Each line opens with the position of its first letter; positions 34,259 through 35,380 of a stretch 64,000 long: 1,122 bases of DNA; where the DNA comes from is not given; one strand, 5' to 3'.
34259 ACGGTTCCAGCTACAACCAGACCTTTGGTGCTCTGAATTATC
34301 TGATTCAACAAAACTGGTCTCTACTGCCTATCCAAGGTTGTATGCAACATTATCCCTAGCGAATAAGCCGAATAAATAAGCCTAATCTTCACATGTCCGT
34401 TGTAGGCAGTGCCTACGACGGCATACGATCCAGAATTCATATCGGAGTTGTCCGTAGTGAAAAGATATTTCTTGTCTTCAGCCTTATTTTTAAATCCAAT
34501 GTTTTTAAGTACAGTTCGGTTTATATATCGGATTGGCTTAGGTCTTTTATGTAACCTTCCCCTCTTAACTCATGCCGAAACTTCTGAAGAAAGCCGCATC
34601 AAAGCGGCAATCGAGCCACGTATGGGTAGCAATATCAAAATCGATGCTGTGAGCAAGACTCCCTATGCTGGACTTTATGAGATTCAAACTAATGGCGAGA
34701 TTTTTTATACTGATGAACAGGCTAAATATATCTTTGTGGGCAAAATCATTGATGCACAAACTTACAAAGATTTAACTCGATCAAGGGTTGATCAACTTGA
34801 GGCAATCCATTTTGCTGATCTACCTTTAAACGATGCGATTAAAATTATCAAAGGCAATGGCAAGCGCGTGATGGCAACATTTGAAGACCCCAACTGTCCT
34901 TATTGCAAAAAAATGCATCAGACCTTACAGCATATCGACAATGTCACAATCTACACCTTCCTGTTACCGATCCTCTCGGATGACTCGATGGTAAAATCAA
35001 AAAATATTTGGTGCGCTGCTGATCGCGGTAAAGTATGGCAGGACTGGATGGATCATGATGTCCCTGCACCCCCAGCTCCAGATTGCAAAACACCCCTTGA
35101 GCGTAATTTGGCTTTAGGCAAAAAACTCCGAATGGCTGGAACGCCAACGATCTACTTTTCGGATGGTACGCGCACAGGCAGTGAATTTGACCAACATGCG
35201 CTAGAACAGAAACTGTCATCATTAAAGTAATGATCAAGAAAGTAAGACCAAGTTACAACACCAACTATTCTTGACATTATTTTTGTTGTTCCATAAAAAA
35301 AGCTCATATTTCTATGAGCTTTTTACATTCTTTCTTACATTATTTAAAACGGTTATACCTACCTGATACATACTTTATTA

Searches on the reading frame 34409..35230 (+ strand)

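Call 57: search_protein_families(library=pfam, proteins=[window:34409-35230:+], max_evalue=0.00001)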
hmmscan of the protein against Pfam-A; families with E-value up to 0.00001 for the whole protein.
window:34409-35230:+ (273 aa): 2 families
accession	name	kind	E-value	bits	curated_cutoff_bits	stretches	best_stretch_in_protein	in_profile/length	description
PF13098.12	Thioredoxin_2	-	9.8e-26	90.6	27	1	148-259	2-94/104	Thioredoxin-like domain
PF10411.14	DsbC_N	-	2.3e-21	75.6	25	1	57-123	3-69/70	Disulfide bond isomerase protein N-terminal domain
